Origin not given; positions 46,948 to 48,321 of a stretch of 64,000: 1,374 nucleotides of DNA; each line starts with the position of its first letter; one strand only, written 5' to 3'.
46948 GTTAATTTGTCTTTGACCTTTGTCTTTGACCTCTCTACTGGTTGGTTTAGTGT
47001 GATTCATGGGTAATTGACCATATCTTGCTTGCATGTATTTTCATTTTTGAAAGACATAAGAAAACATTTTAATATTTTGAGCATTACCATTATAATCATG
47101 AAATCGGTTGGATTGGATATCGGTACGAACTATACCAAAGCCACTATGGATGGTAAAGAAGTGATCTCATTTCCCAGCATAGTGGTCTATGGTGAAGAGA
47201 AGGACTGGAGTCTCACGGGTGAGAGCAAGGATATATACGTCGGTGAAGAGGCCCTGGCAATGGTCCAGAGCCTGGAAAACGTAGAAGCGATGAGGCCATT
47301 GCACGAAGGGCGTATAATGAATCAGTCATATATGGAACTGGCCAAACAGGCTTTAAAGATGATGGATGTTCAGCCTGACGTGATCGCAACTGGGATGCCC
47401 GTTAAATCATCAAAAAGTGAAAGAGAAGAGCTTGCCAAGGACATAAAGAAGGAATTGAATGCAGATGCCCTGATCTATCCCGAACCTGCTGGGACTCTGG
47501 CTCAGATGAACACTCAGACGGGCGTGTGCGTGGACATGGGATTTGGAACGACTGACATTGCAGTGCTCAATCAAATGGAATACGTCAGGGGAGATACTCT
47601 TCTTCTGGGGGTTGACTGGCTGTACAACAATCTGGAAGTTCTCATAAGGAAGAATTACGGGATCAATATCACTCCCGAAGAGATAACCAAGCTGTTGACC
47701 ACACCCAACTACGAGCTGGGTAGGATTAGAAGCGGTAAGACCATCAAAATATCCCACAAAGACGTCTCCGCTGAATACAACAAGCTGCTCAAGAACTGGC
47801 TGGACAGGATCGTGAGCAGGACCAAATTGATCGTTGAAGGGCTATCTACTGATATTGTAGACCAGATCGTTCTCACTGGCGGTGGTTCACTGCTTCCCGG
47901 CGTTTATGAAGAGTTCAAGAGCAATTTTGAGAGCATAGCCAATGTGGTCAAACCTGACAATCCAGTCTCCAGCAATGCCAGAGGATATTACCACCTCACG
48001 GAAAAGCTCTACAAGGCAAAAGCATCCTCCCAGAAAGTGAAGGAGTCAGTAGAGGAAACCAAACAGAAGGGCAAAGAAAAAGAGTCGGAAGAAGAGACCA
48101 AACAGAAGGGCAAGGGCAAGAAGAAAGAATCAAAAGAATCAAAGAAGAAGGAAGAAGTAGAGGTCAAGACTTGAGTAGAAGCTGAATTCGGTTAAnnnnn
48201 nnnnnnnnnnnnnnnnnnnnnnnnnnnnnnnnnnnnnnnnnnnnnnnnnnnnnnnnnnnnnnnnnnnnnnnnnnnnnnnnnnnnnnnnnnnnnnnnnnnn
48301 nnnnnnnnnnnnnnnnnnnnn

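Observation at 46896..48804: Chromosomal ParMRC-like module: iterons, a leaderless actin-like ATPase and an RHH adaptor candidate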

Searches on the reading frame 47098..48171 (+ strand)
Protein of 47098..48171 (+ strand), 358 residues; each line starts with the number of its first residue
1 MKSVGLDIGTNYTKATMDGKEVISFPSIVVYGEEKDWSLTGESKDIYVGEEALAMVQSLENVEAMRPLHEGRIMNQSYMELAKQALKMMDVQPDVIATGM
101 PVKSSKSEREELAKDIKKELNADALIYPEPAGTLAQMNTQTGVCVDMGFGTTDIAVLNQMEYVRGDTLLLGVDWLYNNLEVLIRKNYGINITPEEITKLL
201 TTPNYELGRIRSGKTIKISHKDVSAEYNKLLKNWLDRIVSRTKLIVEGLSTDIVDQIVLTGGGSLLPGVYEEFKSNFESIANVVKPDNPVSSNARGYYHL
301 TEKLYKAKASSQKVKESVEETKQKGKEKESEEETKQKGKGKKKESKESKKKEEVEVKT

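Call 6: search_protein_families(library=pfam, proteins=[window:47098-48171:+], max_evalue=1)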
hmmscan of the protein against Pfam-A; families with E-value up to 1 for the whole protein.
window:47098-48171:+ (358 aa): 10 families
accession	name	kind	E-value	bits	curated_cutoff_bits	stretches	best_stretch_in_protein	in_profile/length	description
PF06723.19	MreB_Mbl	-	2.1e-22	79.9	27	1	2-307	2-325/327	MreB/Mbl protein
PF17989.7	ALP_N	-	3.5e-14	53.7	26.3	1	5-119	1-121/148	Actin like proteins N terminal domain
PF21522.3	MreB-like_C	-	1.6e-05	25.9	27.8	1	145-266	2-116/123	Archaeal actin homologue MreB-like, C-terminal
PF14450.12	FtsA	-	0.00067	20.5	31.8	1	143-289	1-120/127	Cell division protein FtsA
PF25229.1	Salactin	-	0.0016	18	27.1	1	255-304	281-334/335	Salactin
PF11104.14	PilM_2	-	0.011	15.2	27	1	251-290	272-311/340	Type IV pilus assembly protein PilM;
PF08841.16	DDR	-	0.038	13.4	24.6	1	99-164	86-157/328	Diol dehydratase reactivase ATPase-like domain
PF02862.22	DDHD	-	0.092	13.3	28.3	1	179-350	65-199/258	DDHD domain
PF13282.11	DUF4070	-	0.18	12.3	22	1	278-333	23-77/144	Domain of unknown function (DUF4070)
PF15950.10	DUF4758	-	0.71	10.8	27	0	274-340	23-72/129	Putative sperm flagellar membrane protein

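Call 7: search_protein_families(library=ncbifam, proteins=[window:47098-48171:+], max_evalue=1)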
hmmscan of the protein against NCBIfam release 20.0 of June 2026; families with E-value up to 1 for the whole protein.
window:47098-48171:+ (358 aa): 12 families
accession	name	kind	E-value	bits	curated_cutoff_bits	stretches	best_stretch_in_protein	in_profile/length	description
NF010539.0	PRK13927.1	subfamily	7.8e-22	77.6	293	1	2-310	7-335/339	rod shape-determining protein MreB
TIGR00904.1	mreB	subfamily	8e-17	61.3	365.75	1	3-305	4-330/334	MreB/Mrl family cell shape determining protein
NF010540.1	PRK13929.1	exception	7e-16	58.2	515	1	3-297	6-320/334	rod-share determining protein MreBH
NF010498.0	PRK13917.1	equivalog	1.4e-13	50.8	417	1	138-304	183-337/344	plasmid segregation protein ParM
NF040964.1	MamK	subfamily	9.7e-12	44.6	400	1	4-304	3-322/335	MamK family actin-like protein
TIGR03739.1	PRTRC_D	hypoth_equivalog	4.5e-09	35.7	214.8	1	66-300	74-317/320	PRTRC system protein D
NF011660.0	PRK15080.1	equivalog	7.9e-06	25.3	182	2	126-163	127-164/277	ethanolamine utilization protein EutJ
TIGR01174.1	ftsA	equivalog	1.2e-05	24.6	175.85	1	133-287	188-348/371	cell division protein FtsA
NF053533.1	salactin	equivalog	0.00024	20.3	400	1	254-304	281-335/335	actin-like salactin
TIGR02529.1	EutJ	subfamily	0.00057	19.4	152.1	1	128-159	96-127/239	ethanolamine utilization protein EutJ family protein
TIGR01175.1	pilM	subfamily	0.0058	15.7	133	1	136-294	182-323/348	type IV pilus assembly protein PilM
NF049924.1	PTSGlctlSorbSrlE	equivalog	0.052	12.5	400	1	253-351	63-154/330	PTS glucitol/sorbitol transporter subunit IIB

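Call 8: search_solved_structures(query=window:47098-48171:+, max_evalue=1, show_alignments=2)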
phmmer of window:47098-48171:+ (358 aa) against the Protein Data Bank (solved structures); distinct sequences matched with E-value up to 1: 33.
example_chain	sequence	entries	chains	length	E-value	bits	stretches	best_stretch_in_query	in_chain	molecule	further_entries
1jce_A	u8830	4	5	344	4.9e-09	38.8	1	2-304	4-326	ROD SHAPE-DETERMINING PROTEIN MREB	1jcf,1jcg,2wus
7bvy_A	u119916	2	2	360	3.3e-08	36.1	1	4-277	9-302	Cell shape determining protein MreB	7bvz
7zpt_M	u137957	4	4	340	4.5e-08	35.7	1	2-296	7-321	Cell shape-determining protein MreB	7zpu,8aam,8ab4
8azg_M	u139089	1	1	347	4.8e-08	35.6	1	2-296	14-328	Cell shape-determining protein MreB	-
4cze_A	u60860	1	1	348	3.3e-06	29.5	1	3-296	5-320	ROD SHAPE-DETERMINING PROTEIN MREB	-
4czf_A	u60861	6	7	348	7.8e-06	28.3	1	3-296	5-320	ROD SHAPE-DETERMINING PROTEIN MREB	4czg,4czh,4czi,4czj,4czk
4czl_A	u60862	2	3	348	1.2e-05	27.7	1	3-296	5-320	ROD SHAPE-DETERMINING PROTEIN MREB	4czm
2fsj_A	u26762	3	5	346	1.9e-05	27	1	126-302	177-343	hypothetical protein Ta0583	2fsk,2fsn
8a5d_V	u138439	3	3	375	0.00023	23.5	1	6-157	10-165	Actin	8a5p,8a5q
8thx_A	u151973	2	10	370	0.00058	22.2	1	6-159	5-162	Actin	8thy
7yfn_A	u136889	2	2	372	0.00079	21.7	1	6-157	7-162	Actin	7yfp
1yvn_A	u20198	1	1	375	0.00081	21.7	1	6-157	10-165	PROTEIN (ACTIN)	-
1yag_A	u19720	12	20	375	0.00081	21.7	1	6-157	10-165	PROTEIN (ACTIN) | Actin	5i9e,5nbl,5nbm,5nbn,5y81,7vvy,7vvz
3b63_A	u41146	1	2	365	0.00083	21.6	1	6-157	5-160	Actin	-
3b63_C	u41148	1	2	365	0.00083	21.6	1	6-157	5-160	Actin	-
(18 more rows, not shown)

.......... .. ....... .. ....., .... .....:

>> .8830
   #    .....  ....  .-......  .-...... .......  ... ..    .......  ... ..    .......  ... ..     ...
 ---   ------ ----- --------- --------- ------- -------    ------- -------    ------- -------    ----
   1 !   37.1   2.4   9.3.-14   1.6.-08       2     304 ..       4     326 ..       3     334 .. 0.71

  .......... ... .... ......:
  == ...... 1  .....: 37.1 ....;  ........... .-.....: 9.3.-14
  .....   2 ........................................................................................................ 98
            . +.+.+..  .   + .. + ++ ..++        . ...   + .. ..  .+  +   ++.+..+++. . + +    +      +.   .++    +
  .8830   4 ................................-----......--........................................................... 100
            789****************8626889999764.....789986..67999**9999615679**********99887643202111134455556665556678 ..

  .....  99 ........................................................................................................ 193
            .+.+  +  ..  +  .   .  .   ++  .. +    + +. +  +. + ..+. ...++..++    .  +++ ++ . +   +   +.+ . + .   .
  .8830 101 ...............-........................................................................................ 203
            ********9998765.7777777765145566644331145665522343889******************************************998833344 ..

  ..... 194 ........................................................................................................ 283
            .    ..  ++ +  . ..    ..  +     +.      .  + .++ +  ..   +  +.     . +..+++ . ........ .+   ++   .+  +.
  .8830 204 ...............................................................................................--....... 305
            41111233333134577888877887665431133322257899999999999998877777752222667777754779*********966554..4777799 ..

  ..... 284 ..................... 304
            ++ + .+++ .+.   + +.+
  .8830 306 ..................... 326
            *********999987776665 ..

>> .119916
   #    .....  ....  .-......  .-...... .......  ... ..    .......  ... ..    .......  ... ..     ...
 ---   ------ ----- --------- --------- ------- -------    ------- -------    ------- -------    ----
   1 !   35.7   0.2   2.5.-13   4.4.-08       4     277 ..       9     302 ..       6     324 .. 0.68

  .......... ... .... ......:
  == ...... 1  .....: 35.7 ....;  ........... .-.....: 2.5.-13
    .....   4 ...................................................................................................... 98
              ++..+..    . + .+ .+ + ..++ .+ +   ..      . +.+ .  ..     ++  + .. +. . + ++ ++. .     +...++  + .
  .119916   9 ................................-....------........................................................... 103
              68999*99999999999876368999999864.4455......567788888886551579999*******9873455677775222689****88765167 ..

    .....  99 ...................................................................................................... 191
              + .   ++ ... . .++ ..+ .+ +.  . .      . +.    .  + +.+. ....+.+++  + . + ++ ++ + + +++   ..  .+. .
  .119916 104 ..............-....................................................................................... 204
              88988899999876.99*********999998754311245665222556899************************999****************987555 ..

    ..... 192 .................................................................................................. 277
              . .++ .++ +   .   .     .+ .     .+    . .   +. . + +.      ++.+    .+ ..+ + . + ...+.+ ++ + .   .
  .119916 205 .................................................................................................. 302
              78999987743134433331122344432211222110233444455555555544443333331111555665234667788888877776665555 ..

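Call 12: find_homologous_proteins(query=window:47098-48171:+)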
Query window:47098-48171:+ (358 aa): 371 proteins with E <= 0.001 among 7534 candidates; the best 120 are listed.
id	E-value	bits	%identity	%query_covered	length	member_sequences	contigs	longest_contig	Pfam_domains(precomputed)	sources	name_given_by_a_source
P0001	3.7e-216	734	96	100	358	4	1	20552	PF06723.20,PF17989.8,PF21522.4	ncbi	-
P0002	5.0e-203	691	91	93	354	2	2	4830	PF06723.20,PF17989.8,PF21522.4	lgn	-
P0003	6.6e-183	625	87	91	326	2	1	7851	PF06723.20,PF17989.8,PF21522.4,PF00022.26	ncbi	ncbi:MAG: rod shape-determining protein, partial [Archaeoglobaceae archaeon]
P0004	7.3e-163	559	74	89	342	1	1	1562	PF25216.1,PF06723.20,PF17989.8,PF21522.4,PF00022.26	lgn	-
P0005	3.8e-161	554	74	90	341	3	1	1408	PF06723.20,PF17989.8,PF21522.4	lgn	-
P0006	3.4e-160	550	74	90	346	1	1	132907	PF06723.20,PF17989.8,PF00022.26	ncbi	ncbi:MAG: rod shape-determining protein [Archaeoglobaceae archaeon]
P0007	7.7e-160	549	73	90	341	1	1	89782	PF06723.20,PF17989.8,PF00022.26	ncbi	-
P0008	1.3e-159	549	72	90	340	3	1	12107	PF06723.20,PF17989.8,PF21522.4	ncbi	ncbi:MAG: rod shape-determining protein [Halobacteriota archaeon]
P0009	3.1e-159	547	73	90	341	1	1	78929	PF06723.20,PF17989.8,PF21522.4,PF00022.26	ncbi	-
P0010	4.2e-159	547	74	90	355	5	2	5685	PF06723.20,PF17989.8,PF21522.4,PF00022.26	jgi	-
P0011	4.5e-157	540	74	90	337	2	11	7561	PF06723.20,PF17989.8,PF21522.4,PF00022.26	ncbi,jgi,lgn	jgi:rod shape-determining protein MreB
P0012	1.6e-156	538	70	95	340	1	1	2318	PF06723.20,PF17989.8,PF00022.26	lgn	-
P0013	2.7e-151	521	72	85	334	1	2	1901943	PF06723.20,PF17989.8,PF21522.4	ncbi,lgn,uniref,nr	ncbi:rod shape-determining protein [Archaeoglobus veneficus]|uniref:Actin/actin family protein n=1 T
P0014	3.2e-148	511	71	87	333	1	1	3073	PF06723.20,PF17989.8,PF14450.13,PF21522.4,PF00022.26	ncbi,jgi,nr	ncbi:MAG: rod shape-determining protein MreB [Archaeoglobales archaeon]|nr:MAG: rod shape-determinin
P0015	3.7e-148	511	71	87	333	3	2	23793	PF06723.20,PF17989.8,PF14450.13,PF21522.4,PF00022.26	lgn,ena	-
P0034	3.2e-126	439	58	91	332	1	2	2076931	PF06723.20,PF17989.8,PF21522.4,PF00022.26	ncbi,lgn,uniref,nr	ncbi:Actin-like ATPase involved in cell morphogenesis [Archaeoglobus sulfaticallidus PM70-1]|uniref:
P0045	6.3e-124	431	58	88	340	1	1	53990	PF06723.20,PF17989.8,PF21522.4,PF00022.26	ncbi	ncbi:MAG: rod shape-determining protein [Archaeoglobaceae archaeon]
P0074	1.1e-117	411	57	84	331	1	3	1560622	PF06723.20,PF17989.8,PF21522.4,PF00022.26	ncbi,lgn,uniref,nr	ncbi:rod shape-determining protein [Archaeoglobus profundus]|uniref:Actin-like protein ATPase involv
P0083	2.1e-116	407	52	98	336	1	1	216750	PF06723.20,PF17989.8,PF14450.13,PF21522.4,PF00022.26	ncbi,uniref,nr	ncbi:rod shape-determining protein [Archaeoglobus neptunius]|uniref:rod shape-determining protein n=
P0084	2.3e-116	406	54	96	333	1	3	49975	PF25216.1,PF06723.20,PF17989.8,PF21522.4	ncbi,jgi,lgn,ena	-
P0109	7.2e-112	392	52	90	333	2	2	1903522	PF25216.1,PF06723.20,PF17989.8,PF21522.4,PF00022.26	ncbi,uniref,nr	ncbi:rod shape-determining protein [Geoglobus acetivorans]|uniref:Rod shape-determining protein n=1 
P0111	3.8e-111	389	53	87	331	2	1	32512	PF06723.20,PF25229.2,PF17989.8,PF21522.4,PF00022.26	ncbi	ncbi:rod shape-determining protein [Geoglobus sp.]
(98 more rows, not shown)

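Call 17: find_related_loci(query=A2, collection=genome_contigs, flank=6000)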
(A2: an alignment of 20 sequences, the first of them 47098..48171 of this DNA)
Query A2 (358 aa) in genome_contigs; peptide patterns used: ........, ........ (x = any residue, [..] = any of these).
105 stretches matched a pattern; 63 encode a relative of the query (tblastn E <= 1e-3); 63 distinct loci.
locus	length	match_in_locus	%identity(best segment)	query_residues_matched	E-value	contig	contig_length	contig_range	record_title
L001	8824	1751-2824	96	1-358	0e+0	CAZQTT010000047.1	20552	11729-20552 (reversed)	MAG TPA_asm: uncultured archaeon isolate SRP141376_co1_22 genome assembly, contig: NODE_5566_length_20552_cov_8.752647,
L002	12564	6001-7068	95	1-358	0e+0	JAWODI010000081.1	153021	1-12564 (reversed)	MAG: Archaeoglobaceae archaeon isolate BLK5-2.bin.126 k191_128778, whole genome shotgun sequence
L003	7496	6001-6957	87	1-320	0e+0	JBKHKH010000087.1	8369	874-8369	MAG: Archaeoglobaceae archaeon isolate D5M17_2 NODE_358_length_8369_cov_6.244888, whole genome shotgun sequence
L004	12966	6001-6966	74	1-323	3e-166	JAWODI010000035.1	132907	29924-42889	MAG: Archaeoglobaceae archaeon isolate BLK5-2.bin.126 k191_553249, whole genome shotgun sequence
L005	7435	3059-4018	74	1-322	2e-165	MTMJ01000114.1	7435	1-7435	MAG: Archaeoglobus sp. JdFR-22 JGI24020J35080_1002847, whole genome shotgun sequence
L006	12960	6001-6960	73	1-321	4e-163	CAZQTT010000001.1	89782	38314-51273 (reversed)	MAG TPA_asm: uncultured archaeon isolate SRP141376_co1_22 genome assembly, contig: NODE_645_length_89782_cov_9.334158, w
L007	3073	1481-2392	72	1-304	1e-162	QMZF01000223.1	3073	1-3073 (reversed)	MAG: Archaeoglobales archaeon isolate B10_G2 B10_Guay2_scaffold_32775, whole genome shotgun sequence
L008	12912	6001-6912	71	1-305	3e-151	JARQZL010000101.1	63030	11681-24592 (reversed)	MAG: Archaeoglobales archaeon isolate INS_M23_B45 DNNIEKAA_101, whole genome shotgun sequence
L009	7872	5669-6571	66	1-301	7e-141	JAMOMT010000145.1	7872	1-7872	MAG: Archaeoglobaceae archaeon isolate 4281-140_metabat1_scaf2bin.045 4281-140_scaffold_4669_c1, whole genome shotgun se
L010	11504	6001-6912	65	1-304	9e-140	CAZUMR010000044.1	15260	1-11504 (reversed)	MAG TPA_asm: uncultured archaeon isolate binchicken_co219_213 genome assembly, contig: k141_1281505, whole genome shotgu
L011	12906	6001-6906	66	1-301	7e-139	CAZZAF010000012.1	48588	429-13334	MAG TPA_asm: uncultured archaeon isolate binchicken_co92_4 genome assembly, contig: NODE_163_length_48588_cov_15.989924,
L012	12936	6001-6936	62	1-312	1e-137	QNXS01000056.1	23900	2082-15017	MAG: Archaeoglobus sp. isolate MAG 85 Ga0232641_1000111, whole genome shotgun sequence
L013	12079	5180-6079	64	1-300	3e-136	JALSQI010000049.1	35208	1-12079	MAG: Archaeoglobaceae archaeon isolate 356-284_metabat2_scaf2bin.130 356-284_scaffold_395_c1, whole genome shotgun seque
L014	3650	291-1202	62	1-304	4e-139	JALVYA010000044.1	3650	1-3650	MAG: Archaeoglobaceae archaeon isolate M10_metabat2_scaf2bin.164 M10_NODE_18674_length_3650_cov_176.456997, whole genome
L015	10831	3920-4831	62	1-304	3e-135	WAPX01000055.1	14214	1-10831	MAG: Archaeoglobaceae archaeon isolate S145_38 k151_6403, whole genome shotgun sequence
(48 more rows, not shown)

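Call 20: find_encoding_contigs(protein=P0006, flank=8000, max_places=2)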
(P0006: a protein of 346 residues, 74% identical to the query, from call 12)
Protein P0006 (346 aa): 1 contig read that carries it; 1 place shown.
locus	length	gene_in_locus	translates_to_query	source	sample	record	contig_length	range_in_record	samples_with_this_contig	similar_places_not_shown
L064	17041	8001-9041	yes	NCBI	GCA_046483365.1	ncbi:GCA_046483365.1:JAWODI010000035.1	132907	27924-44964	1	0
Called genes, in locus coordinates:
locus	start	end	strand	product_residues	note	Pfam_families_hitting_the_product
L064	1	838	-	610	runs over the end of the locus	PF00989:PAS, PF08447:PAS_3 (weak), PF08448:PAS_4, PF13426:PAS_9, PF00989:PAS, PF08448:PAS_4, PF13426:PAS_9, PF05763:DUF835, +4 more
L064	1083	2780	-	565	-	PF02369:Big_1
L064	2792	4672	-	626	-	PF00482:T2SSF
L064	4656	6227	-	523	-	PF00437:T2SSE, PF27713:UCP018868 (weak), PF23989:PilB3_C (weak)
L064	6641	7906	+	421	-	PF06745:ATPase, PF23442:DUF7125 (faint)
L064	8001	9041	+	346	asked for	PF00022:Actin (weak), PF06723:MreB_Mbl, PF17989:ALP_N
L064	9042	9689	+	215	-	-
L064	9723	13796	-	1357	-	-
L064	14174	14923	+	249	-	PF06745:ATPase, PF23442:DUF7125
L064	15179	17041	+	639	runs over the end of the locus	PF05833:NFACT_N, PF05670:NFACT-R_1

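Call 21: find_encoding_contigs(protein=P0045, flank=8000, max_places=2)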
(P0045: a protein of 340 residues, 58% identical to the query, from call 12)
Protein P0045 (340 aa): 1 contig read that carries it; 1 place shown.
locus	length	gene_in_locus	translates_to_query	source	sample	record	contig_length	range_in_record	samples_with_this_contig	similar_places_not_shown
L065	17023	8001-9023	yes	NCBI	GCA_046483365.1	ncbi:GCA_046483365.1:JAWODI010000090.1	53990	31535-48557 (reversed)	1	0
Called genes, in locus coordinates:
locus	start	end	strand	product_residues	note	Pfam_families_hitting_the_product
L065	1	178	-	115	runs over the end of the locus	-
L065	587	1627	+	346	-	PF04041:Glyco_hydro_130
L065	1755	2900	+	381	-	PF13439:Glyco_transf_4, PF00534:Glycos_transf_1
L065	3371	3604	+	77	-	PF01037:AsnC_trans_reg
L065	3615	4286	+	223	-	PF01842:ACT, PF22629:ACT_AHAS_ss, PF18462:DUF5612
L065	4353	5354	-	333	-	PF04055:Radical_SAM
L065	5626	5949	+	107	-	PF06052:3-HAO (weak), PF07883:Cupin_2, PF00190:Cupin_1 (faint), PF05899:Cupin_3 (weak)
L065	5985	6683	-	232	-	PF02592:Vut_1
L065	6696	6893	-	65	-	PF23434:DUF7120 (faint)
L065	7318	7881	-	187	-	PF01976:DUF116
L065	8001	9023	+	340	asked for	PF00022:Actin (faint), PF06723:MreB_Mbl, PF17989:ALP_N, PF21522:MreB-like_C (weak)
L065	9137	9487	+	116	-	PF14667:Polysacc_synt_C (faint), PF01050:MannoseP_isomer (weak), PF02311:AraC_binding, PF07883:Cupin_2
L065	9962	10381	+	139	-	PF01980:TrmO_N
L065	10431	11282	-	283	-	PF01488:Shikimate_DH (weak), PF02826:2-Hacid_dh_C, PF03446:NAD_binding_2, PF03807:F420_oxidored, PF14833:NAD_binding_11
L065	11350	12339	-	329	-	PF00248:Aldo_ket_red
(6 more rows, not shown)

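Call 25: search_solved_structures(query=A2, max_evalue=0.001)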
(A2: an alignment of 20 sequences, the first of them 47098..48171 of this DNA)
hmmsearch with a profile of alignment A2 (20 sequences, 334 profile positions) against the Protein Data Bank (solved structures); distinct sequences matched with E-value up to 0.001: 61 (the best 60 are shown).
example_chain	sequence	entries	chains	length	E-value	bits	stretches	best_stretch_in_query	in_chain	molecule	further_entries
5jyg_A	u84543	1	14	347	9.4e-12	47.8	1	4-158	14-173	Actin-like ATPase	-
5ljv_A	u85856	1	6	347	1.1e-11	47.6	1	4-158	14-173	Actin-like ATPase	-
5ljw_A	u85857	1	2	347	2.4e-11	46.5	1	4-158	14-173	Actin-like ATPase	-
4cze_A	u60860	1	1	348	3.1e-11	46.1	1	3-297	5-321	ROD SHAPE-DETERMINING PROTEIN MREB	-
4czl_A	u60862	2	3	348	5.9e-11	45.2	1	3-297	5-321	ROD SHAPE-DETERMINING PROTEIN MREB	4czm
4czf_A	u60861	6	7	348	6.3e-11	45.1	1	3-297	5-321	ROD SHAPE-DETERMINING PROTEIN MREB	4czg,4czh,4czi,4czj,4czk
1jce_A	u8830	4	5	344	3.4e-10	42.7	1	2-297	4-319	ROD SHAPE-DETERMINING PROTEIN MREB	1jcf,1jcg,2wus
7zpt_M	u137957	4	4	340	4.4e-10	42.4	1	3-296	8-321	Cell shape-determining protein MreB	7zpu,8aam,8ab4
8azg_M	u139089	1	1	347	6.3e-10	41.8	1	3-296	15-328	Cell shape-determining protein MreB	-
7bvy_A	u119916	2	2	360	3.9e-09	39.2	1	4-283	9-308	Cell shape determining protein MreB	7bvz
3js6_A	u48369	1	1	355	5.4e-09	38.8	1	95-317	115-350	Uncharacterized ParM protein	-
2fsj_A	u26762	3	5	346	3.6e-06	29.5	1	1-301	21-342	hypothetical protein Ta0583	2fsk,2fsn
8thx_A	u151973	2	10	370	3.7e-06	29.5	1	6-157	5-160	Actin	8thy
7yfn_A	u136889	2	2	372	3.7e-06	29.4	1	5-157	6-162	Actin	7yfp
1yag_A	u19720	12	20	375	3.8e-06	29.4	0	5-157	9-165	PROTEIN (ACTIN) | Actin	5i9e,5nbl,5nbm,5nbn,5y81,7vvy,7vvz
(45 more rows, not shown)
